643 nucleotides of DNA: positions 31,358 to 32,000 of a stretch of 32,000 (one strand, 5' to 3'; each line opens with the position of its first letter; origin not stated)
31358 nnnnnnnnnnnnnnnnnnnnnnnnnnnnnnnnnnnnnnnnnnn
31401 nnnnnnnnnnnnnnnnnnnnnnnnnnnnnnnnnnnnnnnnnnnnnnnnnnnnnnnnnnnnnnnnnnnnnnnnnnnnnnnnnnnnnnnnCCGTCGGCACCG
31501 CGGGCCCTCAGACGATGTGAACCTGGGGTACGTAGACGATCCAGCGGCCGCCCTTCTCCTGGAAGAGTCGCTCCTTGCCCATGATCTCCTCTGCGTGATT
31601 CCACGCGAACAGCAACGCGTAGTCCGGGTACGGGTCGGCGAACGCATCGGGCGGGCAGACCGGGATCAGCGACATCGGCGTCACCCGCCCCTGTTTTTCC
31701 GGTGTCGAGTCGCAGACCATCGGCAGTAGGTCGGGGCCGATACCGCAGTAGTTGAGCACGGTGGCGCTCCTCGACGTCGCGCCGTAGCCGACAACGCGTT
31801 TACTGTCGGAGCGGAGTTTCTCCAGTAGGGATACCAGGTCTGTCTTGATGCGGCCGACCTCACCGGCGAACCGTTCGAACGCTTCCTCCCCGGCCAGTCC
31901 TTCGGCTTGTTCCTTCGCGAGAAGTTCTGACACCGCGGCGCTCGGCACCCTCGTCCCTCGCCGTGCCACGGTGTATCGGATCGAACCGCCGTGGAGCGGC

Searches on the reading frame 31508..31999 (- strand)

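Call 38: search_protein_families(library=pfam, proteins=[window:31508-31999:-], max_evalue=0.001)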
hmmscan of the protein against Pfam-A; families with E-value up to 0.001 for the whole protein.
window:31508-31999:- (163 aa): 1 family
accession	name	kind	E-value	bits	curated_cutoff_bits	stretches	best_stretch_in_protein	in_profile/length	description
PF08484.17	Methyltransf_14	-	1.5e-55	187.8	23.5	1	1-158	1-160/160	C-methyltransferase C-terminal domain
